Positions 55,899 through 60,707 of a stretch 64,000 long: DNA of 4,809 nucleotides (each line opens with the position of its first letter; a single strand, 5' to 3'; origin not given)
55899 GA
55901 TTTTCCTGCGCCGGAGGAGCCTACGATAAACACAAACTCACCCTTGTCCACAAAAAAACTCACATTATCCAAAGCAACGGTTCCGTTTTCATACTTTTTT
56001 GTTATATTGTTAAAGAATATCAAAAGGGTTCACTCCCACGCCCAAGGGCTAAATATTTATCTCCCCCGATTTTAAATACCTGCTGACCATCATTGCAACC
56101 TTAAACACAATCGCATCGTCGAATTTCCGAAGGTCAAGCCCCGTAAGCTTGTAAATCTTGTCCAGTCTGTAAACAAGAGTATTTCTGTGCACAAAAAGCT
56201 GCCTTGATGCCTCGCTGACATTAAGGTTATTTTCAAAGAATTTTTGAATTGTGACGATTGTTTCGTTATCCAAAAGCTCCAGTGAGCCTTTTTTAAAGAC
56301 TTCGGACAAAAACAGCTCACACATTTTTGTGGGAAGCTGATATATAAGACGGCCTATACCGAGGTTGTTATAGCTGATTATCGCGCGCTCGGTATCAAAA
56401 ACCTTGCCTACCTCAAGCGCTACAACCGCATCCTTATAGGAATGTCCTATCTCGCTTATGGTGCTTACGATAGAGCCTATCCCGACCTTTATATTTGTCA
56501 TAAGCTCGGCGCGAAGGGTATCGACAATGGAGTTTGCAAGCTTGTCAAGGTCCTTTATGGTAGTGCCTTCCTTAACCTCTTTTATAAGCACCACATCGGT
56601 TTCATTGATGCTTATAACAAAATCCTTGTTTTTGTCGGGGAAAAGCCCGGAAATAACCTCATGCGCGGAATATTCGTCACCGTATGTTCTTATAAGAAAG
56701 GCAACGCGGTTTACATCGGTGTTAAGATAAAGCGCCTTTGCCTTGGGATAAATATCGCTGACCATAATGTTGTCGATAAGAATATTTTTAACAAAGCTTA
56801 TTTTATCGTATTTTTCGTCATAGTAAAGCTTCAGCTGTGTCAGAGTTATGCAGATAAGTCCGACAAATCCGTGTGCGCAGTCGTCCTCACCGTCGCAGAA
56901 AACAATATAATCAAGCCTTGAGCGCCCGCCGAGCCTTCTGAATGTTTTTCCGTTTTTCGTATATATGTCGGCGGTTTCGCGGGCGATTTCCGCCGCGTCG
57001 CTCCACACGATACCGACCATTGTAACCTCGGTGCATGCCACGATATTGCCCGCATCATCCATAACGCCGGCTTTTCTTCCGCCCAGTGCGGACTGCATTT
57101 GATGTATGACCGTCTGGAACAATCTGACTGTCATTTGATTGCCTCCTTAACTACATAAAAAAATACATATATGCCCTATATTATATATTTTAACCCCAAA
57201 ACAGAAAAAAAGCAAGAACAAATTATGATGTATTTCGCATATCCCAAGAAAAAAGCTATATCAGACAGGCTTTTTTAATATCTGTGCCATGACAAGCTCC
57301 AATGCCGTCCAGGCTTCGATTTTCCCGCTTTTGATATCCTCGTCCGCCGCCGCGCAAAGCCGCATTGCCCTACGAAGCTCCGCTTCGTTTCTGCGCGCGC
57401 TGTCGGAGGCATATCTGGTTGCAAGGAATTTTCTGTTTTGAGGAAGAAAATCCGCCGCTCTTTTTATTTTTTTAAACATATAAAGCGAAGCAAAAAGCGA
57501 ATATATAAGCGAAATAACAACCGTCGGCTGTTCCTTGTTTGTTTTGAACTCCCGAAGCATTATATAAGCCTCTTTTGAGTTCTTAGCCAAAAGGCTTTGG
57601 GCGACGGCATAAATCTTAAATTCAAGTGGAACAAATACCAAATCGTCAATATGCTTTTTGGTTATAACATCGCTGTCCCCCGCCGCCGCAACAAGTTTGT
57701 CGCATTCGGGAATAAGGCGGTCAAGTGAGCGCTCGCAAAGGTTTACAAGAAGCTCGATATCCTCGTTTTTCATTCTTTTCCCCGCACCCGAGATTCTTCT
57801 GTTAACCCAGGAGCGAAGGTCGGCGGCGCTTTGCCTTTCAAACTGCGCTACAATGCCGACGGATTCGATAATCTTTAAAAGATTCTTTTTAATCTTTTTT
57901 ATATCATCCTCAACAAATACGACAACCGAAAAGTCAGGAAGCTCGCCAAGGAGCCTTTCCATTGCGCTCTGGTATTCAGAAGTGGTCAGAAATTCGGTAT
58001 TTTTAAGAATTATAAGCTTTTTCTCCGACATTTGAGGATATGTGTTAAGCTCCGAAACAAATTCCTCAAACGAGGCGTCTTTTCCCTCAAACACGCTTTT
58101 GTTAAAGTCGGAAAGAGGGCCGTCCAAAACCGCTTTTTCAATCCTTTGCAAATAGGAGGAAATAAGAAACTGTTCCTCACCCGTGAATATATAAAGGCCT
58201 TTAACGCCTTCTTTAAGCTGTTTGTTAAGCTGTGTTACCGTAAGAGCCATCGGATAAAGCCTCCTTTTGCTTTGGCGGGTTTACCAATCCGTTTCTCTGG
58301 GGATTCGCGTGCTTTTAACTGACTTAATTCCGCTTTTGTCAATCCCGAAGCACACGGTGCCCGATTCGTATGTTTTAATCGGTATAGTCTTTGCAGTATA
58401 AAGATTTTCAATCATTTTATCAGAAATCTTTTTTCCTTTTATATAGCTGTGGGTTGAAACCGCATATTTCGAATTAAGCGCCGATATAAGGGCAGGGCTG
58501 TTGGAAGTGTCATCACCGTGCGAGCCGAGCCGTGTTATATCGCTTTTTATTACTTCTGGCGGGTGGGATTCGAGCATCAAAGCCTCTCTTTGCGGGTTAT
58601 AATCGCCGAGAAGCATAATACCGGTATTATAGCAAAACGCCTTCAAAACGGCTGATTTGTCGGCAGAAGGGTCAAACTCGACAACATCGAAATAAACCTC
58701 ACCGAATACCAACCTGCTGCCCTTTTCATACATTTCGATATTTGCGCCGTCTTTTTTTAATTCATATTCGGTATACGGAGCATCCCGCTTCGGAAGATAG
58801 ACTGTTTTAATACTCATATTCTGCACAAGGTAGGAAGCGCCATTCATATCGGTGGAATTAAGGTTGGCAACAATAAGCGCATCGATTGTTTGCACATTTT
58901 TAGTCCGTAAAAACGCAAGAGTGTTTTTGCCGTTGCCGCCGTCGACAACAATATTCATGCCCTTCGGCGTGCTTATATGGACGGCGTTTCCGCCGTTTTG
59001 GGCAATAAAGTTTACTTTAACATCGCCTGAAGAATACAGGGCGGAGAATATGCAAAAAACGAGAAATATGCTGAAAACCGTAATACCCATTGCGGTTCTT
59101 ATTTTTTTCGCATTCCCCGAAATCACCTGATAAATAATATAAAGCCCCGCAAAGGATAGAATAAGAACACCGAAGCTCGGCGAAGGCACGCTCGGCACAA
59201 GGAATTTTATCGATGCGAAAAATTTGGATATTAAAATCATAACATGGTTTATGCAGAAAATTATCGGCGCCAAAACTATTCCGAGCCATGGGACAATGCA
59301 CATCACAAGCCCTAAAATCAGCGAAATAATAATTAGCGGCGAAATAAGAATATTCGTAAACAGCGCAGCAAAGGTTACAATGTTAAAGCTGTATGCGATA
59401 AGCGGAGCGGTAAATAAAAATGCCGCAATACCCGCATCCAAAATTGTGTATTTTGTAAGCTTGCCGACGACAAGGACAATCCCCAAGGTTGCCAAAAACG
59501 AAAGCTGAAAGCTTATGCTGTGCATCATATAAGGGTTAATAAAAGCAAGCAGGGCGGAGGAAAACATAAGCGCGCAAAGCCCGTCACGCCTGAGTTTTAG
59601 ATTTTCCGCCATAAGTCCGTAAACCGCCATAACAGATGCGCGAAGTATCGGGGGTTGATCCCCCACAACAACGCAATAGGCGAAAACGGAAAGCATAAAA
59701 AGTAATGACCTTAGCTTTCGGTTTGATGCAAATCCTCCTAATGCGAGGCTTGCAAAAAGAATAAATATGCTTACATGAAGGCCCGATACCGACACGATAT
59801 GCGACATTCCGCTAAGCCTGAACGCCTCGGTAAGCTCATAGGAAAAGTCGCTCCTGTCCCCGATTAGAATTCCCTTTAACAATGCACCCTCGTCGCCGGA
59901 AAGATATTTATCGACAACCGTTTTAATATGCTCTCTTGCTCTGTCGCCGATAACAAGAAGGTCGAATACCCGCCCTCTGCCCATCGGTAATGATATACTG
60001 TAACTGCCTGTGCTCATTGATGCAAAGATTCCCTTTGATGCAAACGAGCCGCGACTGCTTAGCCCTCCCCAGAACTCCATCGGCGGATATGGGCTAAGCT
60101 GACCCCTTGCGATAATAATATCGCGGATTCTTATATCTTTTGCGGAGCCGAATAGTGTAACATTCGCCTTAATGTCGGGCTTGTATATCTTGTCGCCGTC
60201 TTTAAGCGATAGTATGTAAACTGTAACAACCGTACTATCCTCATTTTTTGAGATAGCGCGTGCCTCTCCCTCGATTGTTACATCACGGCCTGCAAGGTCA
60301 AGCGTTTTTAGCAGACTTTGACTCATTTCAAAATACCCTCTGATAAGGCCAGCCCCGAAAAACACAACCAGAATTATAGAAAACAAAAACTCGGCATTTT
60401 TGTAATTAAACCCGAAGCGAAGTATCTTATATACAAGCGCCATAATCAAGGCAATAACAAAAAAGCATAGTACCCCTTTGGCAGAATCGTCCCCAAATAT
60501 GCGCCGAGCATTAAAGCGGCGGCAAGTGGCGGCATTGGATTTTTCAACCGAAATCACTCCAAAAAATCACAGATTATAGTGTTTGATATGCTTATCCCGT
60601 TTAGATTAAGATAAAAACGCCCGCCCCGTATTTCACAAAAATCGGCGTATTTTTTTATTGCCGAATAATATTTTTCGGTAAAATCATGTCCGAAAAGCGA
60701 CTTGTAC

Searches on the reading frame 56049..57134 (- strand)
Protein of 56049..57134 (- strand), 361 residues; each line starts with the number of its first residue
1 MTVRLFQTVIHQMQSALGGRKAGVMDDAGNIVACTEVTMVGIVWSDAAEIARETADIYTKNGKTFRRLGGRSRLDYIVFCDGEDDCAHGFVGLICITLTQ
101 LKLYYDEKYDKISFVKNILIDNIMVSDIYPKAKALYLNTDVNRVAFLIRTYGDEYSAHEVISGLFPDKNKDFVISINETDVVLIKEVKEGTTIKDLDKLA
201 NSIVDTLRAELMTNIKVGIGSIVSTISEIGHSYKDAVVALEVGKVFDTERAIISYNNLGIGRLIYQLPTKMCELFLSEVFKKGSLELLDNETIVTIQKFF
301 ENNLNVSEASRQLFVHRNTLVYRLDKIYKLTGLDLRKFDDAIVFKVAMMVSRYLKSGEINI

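Call 94: search_protein_families(library=pfam, proteins=[window:56049-57134:-], max_evalue=0.001)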
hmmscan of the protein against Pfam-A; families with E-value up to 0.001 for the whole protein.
window:56049-57134:- (361 aa): 3 families
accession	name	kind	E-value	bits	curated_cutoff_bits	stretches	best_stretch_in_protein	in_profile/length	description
PF13556.12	HTH_30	-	9.5e-19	67.4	27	1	295-349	4-58/59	PucR C-terminal helix-turn-helix domain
PF17853.6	GGDEF_2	-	5.4e-12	46.4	24.5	1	127-242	7-116/116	GGDEF-like domain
PF00217.24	ATP-gua_Ptrans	-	7e-05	22.8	22.4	1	161-237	52-128/203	ATP:guanido phosphotransferase, C-terminal catalytic domain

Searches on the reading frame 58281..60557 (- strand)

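Call 94: search_protein_families(library=pfam, proteins=[window:58281-60557:-], max_evalue=0.001)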
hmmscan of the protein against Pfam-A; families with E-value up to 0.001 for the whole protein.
window:58281-60557:- (758 aa): 2 families
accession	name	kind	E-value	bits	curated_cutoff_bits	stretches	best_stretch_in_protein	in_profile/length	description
PF03772.21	Competence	-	1.3e-38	133.4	23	1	230-478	1-266/270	Competence protein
PF13567.11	DUF4131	-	5.4e-05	23.4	31.6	1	30-183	10-159/165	Domain of unknown function (DUF4131)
